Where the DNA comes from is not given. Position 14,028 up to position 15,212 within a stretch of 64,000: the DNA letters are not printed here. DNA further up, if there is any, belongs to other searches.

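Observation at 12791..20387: Three paralogous TIM-barrel + ~140-aa gene pairs resembling two-subunit C-glycoside deglycosidases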

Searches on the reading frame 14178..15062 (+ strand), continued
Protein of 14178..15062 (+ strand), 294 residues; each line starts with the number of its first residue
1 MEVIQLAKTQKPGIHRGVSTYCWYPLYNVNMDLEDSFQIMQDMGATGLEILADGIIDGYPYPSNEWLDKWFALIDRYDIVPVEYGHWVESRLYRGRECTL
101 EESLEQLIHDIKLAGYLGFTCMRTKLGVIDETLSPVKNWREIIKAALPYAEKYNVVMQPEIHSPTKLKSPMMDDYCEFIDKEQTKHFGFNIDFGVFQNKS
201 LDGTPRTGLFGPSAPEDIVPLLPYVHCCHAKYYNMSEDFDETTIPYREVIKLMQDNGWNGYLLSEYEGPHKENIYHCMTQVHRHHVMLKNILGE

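Call 27: find_encoding_contigs(protein=P0001, flank=10000, max_places=4)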
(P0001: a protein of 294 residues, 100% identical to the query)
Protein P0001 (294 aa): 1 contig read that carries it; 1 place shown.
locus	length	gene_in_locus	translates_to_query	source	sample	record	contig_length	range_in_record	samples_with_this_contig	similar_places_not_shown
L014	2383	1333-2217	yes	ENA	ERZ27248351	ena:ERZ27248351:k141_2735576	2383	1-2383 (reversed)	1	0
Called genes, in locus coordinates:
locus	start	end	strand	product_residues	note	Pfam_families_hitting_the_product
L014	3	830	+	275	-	?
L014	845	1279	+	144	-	PF19906:CGDB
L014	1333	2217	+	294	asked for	PF01261:AP_endonuc_2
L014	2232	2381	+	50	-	?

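Call 32: find_related_loci(query=A1, collection=genome_contigs, flank=10000)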
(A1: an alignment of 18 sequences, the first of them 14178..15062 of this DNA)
Query A1 (294 aa) in genome_contigs; peptide patterns used: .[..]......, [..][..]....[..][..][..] (x = any residue, [..] = any of these).
173 stretches matched a pattern; 148 encode a relative of the query (tblastn E <= 1e-3); the best 80 are kept; 79 distinct loci.
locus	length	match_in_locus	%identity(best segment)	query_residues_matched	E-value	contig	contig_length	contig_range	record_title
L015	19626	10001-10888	85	1-294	2e-175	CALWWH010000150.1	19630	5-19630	MAG: uncultured Oscillospiraceae bacterium isolate E02__bin321 genome assembly, contig: E02__k127_4585095, whole genome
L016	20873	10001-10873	76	5-294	1e-153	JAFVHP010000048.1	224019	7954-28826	MAG: Lachnospiraceae bacterium isolate RGIG5178 Sheep_Abomasum.Co__c1925273, whole genome shotgun sequence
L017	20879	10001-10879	75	4-294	1e-152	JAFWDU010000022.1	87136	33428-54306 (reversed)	MAG: Oscillospiraceae bacterium isolate RGIG5648 Sheep_Duodenum-3__c649046, whole genome shotgun sequence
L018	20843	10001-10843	74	16-294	2e-143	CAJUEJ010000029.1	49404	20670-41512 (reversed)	MAG TPA_asm: uncultured Hungatella sp. isolate MGBC130490 genome assembly, contig: MGBC130490.29, whole genome shotgun s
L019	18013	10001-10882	70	4-293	1e-142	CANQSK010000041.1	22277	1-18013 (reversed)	MAG: uncultured Lachnospiraceae bacterium isolate Lapin-032__bin5 genome assembly, contig: Lapin-032__NODE_3605_length_2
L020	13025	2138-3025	70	2-294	1e-140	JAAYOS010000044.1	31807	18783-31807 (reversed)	MAG: Clostridiales bacterium isolate AS21ysBPME_78 36236_AS21, whole genome shotgun sequence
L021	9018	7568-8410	73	16-293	4e-140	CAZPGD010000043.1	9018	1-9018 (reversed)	MAG TPA_asm: uncultured Hungatella sp. isolate SRP314395_co1_173 genome assembly, contig: NODE_7166_length_9018_cov_3.98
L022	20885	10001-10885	70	2-293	4e-140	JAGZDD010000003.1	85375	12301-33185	MAG: Clostridiales bacterium isolate L3_106_000M1_dasL3_106_000M1_concoct_51_sub L3_106_000M1_scaffold_456, whole genome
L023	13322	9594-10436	71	16-293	6e-138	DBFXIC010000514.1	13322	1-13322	MAG TPA_asm: Anaeromassilibacillus sp. isolate MAG9373 contig514, whole genome shotgun sequence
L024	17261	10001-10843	71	16-293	2e-137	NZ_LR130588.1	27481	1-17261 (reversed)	Lachnoclostridium sp. Marseille-P6806, whole genome shotgun sequence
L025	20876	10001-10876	68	4-293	3e-135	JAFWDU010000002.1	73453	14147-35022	MAG: Oscillospiraceae bacterium isolate RGIG5648 Sheep_Duodenum-3__c136391, whole genome shotgun sequence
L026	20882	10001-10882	65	5-294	9e-123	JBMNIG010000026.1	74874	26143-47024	MAG: Eubacteriales bacterium isolate SBF912LR0HQ0222 contig_57861, whole genome shotgun sequence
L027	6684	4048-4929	63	5-294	1e-119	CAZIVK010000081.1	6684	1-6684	MAG TPA_asm: uncultured Oscillospiraceae bacterium isolate binchicken_co59_913 genome assembly, contig: NODE_27997_lengt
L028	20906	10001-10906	58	2-293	3e-109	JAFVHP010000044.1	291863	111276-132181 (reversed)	MAG: Lachnospiraceae bacterium isolate RGIG5178 Sheep_Abomasum.Co__c1850865, whole genome shotgun sequence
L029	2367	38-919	57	4-293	8e-112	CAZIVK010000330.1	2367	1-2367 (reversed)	MAG TPA_asm: uncultured Oscillospiraceae bacterium isolate binchicken_co59_913 genome assembly, contig: NODE_119298_leng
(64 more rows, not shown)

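Call 48: predict_structure(alignment_id=A1)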
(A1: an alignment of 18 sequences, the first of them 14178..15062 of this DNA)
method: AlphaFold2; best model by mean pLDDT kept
length: 294 residues; sequences in the alignment: 18
mean_pLDDT: 84.1   pTM: 0.85
mean pLDDT of the five models: 84.1, 82.5, 81.2, 80.9, 79.1
residues with pLDDT >= 90: 161; 70-90: 84; 50-70: 27; < 50: 22
segments of 3 or more residues with pLDDT < 50: 1-7, 89-94, 127-132, 207-209
pLDDT, mean of each block of 10 residues (from residue 1): 42 91 88 93 94 73 90 95 70 56 84 92 66 65 93 93 84 92 95 88 58 93 95 83 87 96 92 92 94 92
secondary structure, 60 per line:
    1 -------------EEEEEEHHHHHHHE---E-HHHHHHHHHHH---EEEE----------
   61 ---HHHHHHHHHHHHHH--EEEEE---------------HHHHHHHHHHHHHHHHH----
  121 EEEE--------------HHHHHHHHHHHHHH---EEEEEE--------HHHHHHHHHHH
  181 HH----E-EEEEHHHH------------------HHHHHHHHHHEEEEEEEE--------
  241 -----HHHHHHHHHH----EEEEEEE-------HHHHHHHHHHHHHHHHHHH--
elements in order: E14-19 H20-26 H33-43 E47-50 H64-77 E80-84 H100-116 E121-124 H139-152 E156-161 H170-182 E189-192 H193-196 H215-224 E225-232 H246-255 E260-266 H274-292

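Call 51: fold_search(model_id=the predicted structure, library=pdb)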
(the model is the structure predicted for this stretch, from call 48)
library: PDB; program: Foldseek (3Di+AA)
matches with E <= 10: 1782; with E <= 0.001: 389
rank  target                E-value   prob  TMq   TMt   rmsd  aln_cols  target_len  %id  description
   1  7bvs_A                2.3e-37  1.00  0.91  0.92   2.0       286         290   52  DfgA-DfgB complex apo (released 2021-04-14)
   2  7dre_A                9.9e-36  1.00  0.88  0.94   2.4       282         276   53  Cryo-EM structure of DfgA-B at 2.54 angstrom resolution (released 2021-12-08)
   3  8qrz_A                8.9e-29  1.00  0.87  0.60   2.8       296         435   38  Microbacterium testaceum C-glucosyl deglycosidase (CGD), wild type (released 2025-04-23)
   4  8un2_A                1.3e-28  1.00  0.87  0.60   2.8       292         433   38  Microbacterium testaceum C-glucosyl deglycosidase (CGD), wild type (cryo-EM) (released 2025-04-23)
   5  8qvc_A                1.0e-22  1.00  0.83  0.76   3.0       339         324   28  Deinococcus aerius TR0125 C-glucosyl deglycosidase (CGD), wild type crystal cryoprotected with glycerol (released 2024-05-29)
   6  8umc_A                3.1e-22  1.00  0.84  0.77   3.0       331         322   28  Deinococcus aerius TR0125 C-glucosyl deglycosidase (CGD), cryo-EM (released 2024-05-29)
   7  7drd_G                5.3e-22  1.00  0.81  0.89   3.1       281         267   28  Cryo-EM structure of DgpB-C at 2.85 angstrom resolution (released 2021-12-08)
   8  7drd_A                2.0e-21  1.00  0.79  0.89   3.5       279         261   29  Cryo-EM structure of DgpB-C at 2.85 angstrom resolution (released 2021-12-08)
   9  7drd_C                4.2e-21  1.00  0.80  0.89   2.9       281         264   29  Cryo-EM structure of DgpB-C at 2.85 angstrom resolution (released 2021-12-08)
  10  7bvr_A                5.0e-21  1.00  0.81  0.74   3.5       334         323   24  DgpB-DgpC complex apo (released 2021-04-14)
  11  7xrf_G                7.5e-21  1.00  0.80  0.77   3.8       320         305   26  Crystal structaure of DgpB/C complex (released 2023-02-15)
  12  9m3a_C                1.4e-20  1.00  0.80  0.73   4.0       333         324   25  Crystal structure of the DgpB2/C2 complex from W974-1 in substrate free form (released 2026-03-04)
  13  7exz_A                1.9e-20  1.00  0.82  0.75   3.5       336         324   25  DgpB-DgpC complex apo 2.5 angstrom (released 2021-11-03)
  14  9m3a_A                1.9e-20  1.00  0.81  0.73   4.0       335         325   25  Crystal structure of the DgpB2/C2 complex from W974-1 in substrate free form (released 2026-03-04)
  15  9m3b_A                1.2e-19  1.00  0.81  0.72   3.6       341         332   25  Crystal structure of the DgpB1/C1 protein from P581a substrate free form (released 2026-03-04)
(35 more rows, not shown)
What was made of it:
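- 14178..15062 (+): alpha2: CGD alpha subunit (294 aa), 93.2% identical to alpha1, with no promoter of its own. AF2 model pLDDT 84; TM 0.91 and rmsd 2.0 A to 7bvs_A (calls 48, 51).
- On C-glycoside deglycosidase (CGD/CGE; DgpBC, DfgAB, CarBC): Model TM 0.91, with the top 16 fold hits all CGD alpha chains (call 51).
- Closest known: PuCGD/PuCGE = DgpB/DgpC of strain PUE. Different: About 25-29% identical in alpha (call 51).
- The alpha2 model superposes on 7bvs_A at TM 0.91-0.92 and rmsd 2.0 A, and the top 16 structural hits are all CGD alpha subunits (calls 48, 51). CGD alpha subunits score TM 0.79-0.91 (call 51).
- Tried and rejected: The fold-search descriptions later identified 8QRZ and 8QVC as Microbacterium testaceum and Deinococcus aerius CGDs (call 51).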

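Call 55: search_protein_families(library=pfam, proteins=[L024:4665-8117:+, L024:8539-9417:+, L024:9971-10849:+, L024:10885-11337:+, L024:11513-12154:+, L024:12193-12624:+, L024:12643-13617:+, L024:14295-15398:+, L024:15430-16518:+, L024:16540-17205:+], max_evalue=0.0001)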
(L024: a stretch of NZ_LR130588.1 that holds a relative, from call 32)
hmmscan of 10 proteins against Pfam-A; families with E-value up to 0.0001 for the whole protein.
L024:4665-8117:+ (1150 aa): 4 families
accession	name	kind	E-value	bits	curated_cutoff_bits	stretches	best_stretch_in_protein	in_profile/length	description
PF01183.26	Glyco_hydro_25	-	3.3e-34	119.2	27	1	957-1137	1-180/180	Glycosyl hydrolases family 25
PF02368.24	Big_2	-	3.9e-31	107.3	22.8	3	697-764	5-74/79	Bacterial Ig-like domain (group 2)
PF19127.6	Choline_bind_3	-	4.1e-08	33.5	27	1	910-945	2-38/47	Choline-binding repeat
PF21461.3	HL_N-beta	-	7.6e-05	22.9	27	0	819-859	19-57/57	Hyaluronate lyase, N-terminal beta-sheet domain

L024:8539-9417:+ (292 aa): 3 families
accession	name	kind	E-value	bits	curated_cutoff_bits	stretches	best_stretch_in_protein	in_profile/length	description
PF22725.1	GFO_IDH_MocA_C3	-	1.2e-26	93.5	27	1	66-188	1-123/124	GFO/IDH/MocA C-terminal domain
PF02894.22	GFO_IDH_MocA_C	-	8.8e-21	75.1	22.9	1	74-289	5-217/218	Oxidoreductase family, C-terminal alpha/beta domain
PF01408.29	GFO_IDH_MocA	-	1.4e-11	45.6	24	1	9-57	71-119/120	Oxidoreductase family, NAD-binding Rossmann fold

L024:9971-10849:+ (292 aa): 1 family
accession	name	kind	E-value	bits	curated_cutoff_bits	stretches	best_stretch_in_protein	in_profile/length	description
PF01261.30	AP_endonuc_2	-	2.3e-11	44.3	31.1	1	53-268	21-233/249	Xylose isomerase-like TIM barrel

L024:10885-11337:+ (150 aa): 1 family
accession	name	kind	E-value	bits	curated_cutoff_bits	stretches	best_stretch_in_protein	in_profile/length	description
PF19906.4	CGDB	-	4e-28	97.9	27.6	1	12-122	2-112/112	C-glycoside deglycosidase beta subunit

L024:11513-12154:+ (213 aa): 4 families
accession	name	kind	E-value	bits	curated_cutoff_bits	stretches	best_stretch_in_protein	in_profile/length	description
PF00132.30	Hexapep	-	2.5e-16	59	27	1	139-172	2-35/36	Bacterial transferase hexapeptide (six repeats)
PF12464.13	Mac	-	2.6e-11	44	22.1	1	6-57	1-53/53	Maltose acetyltransferase hexapeptide capping motif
PF14602.12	Hexapep_2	-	1e-08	35.2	27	1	138-172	1-33/34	Hexapeptide repeat of succinyl-transferase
PF25084.1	LbH_EIF2B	-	2.1e-08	34.6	54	0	71-109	19-54/105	EIF2B subunit epsilon LbH domain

L024:12193-12624:+ (143 aa): 1 family
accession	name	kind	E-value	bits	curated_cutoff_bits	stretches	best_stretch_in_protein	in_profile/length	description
PF19906.4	CGDB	-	2.9e-36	124.2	27.6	1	12-119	5-112/112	C-glycoside deglycosidase beta subunit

L024:12643-13617:+ (324 aa): 1 family
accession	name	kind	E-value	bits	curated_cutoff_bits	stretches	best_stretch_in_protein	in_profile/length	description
PF01261.30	AP_endonuc_2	-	2.4e-11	44.2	31.1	1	29-319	2-247/249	Xylose isomerase-like TIM barrel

L024:14295-15398:+ (367 aa): 3 families
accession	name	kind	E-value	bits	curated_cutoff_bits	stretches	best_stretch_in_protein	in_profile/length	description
PF01408.29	GFO_IDH_MocA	-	1.8e-31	109.7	24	1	4-127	1-120/120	Oxidoreductase family, NAD-binding Rossmann fold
PF02894.22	GFO_IDH_MocA_C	-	2.9e-19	70.2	22.9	1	143-365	5-216/218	Oxidoreductase family, C-terminal alpha/beta domain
PF22725.1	GFO_IDH_MocA_C3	-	1.2e-15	58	27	1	136-275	2-122/124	GFO/IDH/MocA C-terminal domain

L024:15430-16518:+ (362 aa): 4 families
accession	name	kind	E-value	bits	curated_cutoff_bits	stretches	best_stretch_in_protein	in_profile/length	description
PF22725.1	GFO_IDH_MocA_C3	-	1.1e-26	93.6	27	1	134-259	1-123/124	GFO/IDH/MocA C-terminal domain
PF01408.29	GFO_IDH_MocA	-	2.6e-26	93.1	24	1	10-125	1-119/120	Oxidoreductase family, NAD-binding Rossmann fold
PF02894.22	GFO_IDH_MocA_C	-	1.3e-15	58.3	22.9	1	142-360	5-217/218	Oxidoreductase family, C-terminal alpha/beta domain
PF03447.22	NAD_binding_3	-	1.9e-06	29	24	1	16-123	1-114/116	Homoserine dehydrogenase, NAD binding domain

L024:16540-17205:+ (221 aa): 1 family
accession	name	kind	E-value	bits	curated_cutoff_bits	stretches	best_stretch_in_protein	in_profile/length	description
PF01261.30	AP_endonuc_2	-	7.2e-21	75.4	31.1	1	28-183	1-137/249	Xylose isomerase-like TIM barrel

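Call 59: search_solved_structures(query=L025:11441-12517:-, max_evalue=1e-10)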
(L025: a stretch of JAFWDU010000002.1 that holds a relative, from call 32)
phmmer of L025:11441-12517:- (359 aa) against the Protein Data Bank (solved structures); distinct sequences matched with E-value up to 1e-10: 68 (the best 60 are shown).
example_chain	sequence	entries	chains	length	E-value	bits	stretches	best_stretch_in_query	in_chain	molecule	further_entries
1evj_A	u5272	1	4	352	3.9e-29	105.1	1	4-253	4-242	GLUCOSE-FRUCTOSE OXIDOREDUCTASE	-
1ofg_A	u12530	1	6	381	3.4e-28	102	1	4-253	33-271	GLUCOSE-FRUCTOSE OXIDOREDUCTASE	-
1ryd_A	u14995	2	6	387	3.5e-28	102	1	4-253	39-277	glucose-fructose oxidoreductase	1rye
1h6a_A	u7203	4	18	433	4.8e-28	101.5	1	4-252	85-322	PRECURSOR FORM OF GLUCOSE-FRUCTOSE OXIDOREDUCTASE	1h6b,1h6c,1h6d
7xr9_A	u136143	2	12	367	4.9e-27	98.2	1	4-271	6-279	DgpA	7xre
6jw6_A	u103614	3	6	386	7.3e-27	97.7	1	5-348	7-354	Dehydrogenase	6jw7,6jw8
5a02_A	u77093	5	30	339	4.4e-26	95.1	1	4-212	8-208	ALDOSE-ALDOSE OXIDOREDUCTASE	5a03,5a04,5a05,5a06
3ezy_A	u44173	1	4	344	8e-26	94.2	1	5-350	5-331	Dehydrogenase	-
9m3d_B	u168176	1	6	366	2e-24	89.6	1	4-203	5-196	DgpA1 from W974-1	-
3e18_A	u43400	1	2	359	6.8e-24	87.9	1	7-222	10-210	oxidoreductase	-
4hkt_A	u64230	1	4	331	7.8e-24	87.7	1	5-346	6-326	Inositol 2-dehydrogenase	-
2glx_A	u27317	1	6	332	8e-24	87.6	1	6-252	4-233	1,5-anhydro-D-fructose reductase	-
4fb5_A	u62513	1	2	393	1.7e-23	86.5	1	19-272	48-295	Probable oxidoreductase protein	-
4gqa_A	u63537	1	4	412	3.5e-23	85.5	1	37-215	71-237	NAD binding Oxidoreductase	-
6ktj_A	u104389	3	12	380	4.6e-23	85.2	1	4-271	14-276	Scyllo-inositol dehydrogenase with L-glucose dehydrogenase activity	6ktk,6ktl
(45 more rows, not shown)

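Call 60: search_solved_structures(query=L024:14295-15398:+, max_evalue=1e-10)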
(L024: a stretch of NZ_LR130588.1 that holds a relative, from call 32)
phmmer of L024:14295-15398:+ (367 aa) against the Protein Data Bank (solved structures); distinct sequences matched with E-value up to 1e-10: 58.
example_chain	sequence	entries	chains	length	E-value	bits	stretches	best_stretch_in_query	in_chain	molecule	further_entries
7xr9_A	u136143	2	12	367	4.5e-195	651.4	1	1-362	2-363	DgpA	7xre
9m3d_B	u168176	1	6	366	1.4e-123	416.1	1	1-361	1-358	DgpA1 from W974-1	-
3e18_A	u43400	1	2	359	3.1e-26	95.8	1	3-214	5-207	oxidoreductase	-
5a02_A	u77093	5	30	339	1.5e-25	93.6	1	5-193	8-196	ALDOSE-ALDOSE OXIDOREDUCTASE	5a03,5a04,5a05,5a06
3ec7_A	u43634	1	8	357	1.8e-25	93.3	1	4-166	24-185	Putative Dehydrogenase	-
4h3v_A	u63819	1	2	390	3e-22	82.7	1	6-253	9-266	Oxidoreductase domain protein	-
3ezy_A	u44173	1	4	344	4.2e-22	82.2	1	4-197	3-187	Dehydrogenase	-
1evj_A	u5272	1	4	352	3.9e-21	79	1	7-198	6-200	GLUCOSE-FRUCTOSE OXIDOREDUCTASE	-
6a3f_A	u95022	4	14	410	4.1e-21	78.9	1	40-249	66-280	Putative dehydrogenase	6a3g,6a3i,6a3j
1ofg_A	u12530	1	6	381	2.4e-20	76.5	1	7-198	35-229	GLUCOSE-FRUCTOSE OXIDOREDUCTASE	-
1ryd_A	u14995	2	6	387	2.5e-20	76.4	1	7-198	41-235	glucose-fructose oxidoreductase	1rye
1h6a_A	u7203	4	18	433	3.6e-20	75.9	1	7-197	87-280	PRECURSOR FORM OF GLUCOSE-FRUCTOSE OXIDOREDUCTASE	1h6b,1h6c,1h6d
4gqa_A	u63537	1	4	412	2e-19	73.4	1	3-196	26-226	NAD binding Oxidoreductase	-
3q2k_A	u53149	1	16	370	2.4e-19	73.1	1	3-196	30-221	oxidoreductase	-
3q2i_A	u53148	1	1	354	1.2e-18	70.8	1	3-203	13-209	dehydrogenase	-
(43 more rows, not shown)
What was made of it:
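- On C-glycoside deglycosidase (CGD/CGE; DgpBC, DfgAB, CarBC): A linked DgpA orthologue is present in clade member L024 (calls 55, 60).
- One of these matches DgpA at E 4.5e-195 (calls 55, 60). A clade member is linked to a true DgpA (calls 55, 60).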

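Call 61: find_encoding_contigs(protein=P0136, flank=10000, max_places=3)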
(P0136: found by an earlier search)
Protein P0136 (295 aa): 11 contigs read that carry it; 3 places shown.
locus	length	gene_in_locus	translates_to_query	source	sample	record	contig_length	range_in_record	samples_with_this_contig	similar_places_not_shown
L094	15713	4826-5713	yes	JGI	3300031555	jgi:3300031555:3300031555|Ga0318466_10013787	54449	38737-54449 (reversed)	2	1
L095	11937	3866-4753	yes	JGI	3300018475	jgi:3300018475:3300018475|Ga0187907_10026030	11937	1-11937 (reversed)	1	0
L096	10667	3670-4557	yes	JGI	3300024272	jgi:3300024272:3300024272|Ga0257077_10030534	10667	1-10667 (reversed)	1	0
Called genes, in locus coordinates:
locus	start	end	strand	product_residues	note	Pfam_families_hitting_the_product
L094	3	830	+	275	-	?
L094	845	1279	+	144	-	PF19906:CGDB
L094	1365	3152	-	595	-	PF00753:Lactamase_B, PF19583:ODP, PF01613:Flavin_Reduct, PF21349:RUBY_RBDX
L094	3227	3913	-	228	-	PF00037:Fer4 (weak), PF12797:Fer4_2 (weak), PF12837:Fer4_6, PF13237:Fer4_10, PF14697:Fer4_21, PF12838:Fer4_7, PF13187:Fer4_9 (weak), PF27217:AF_0155, +1 more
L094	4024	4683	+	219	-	PF00027:cNMP_binding, PF13545:HTH_Crp_2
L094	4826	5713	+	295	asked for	PF01261:AP_endonuc_2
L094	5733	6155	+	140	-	PF19906:CGDB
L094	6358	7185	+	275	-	PF03631:Virul_fac_BrkB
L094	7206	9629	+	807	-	PF00343:Phosphorylase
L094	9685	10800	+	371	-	PF00483:NTP_transferase, PF25084:LbH_EIF2B (weak), PF24894:Hexapep_GlmU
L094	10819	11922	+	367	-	PF00483:NTP_transferase, PF24894:Hexapep_GlmU, PF25084:LbH_EIF2B (weak), PF25247:LbH_GLGC (faint), PF25087:GMPPB_C (weak)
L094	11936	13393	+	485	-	PF08323:Glyco_transf_5, PF00534:Glycos_transf_1, PF13692:Glyco_trans_1_4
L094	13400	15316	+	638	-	PF00128:Alpha-amylase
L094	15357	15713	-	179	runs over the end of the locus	PF02482:Ribosomal_S30AE, PF16321:Ribosom_S30AE_C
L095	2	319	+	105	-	?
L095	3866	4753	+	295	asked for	PF01261:AP_endonuc_2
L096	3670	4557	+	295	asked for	PF01261:AP_endonuc_2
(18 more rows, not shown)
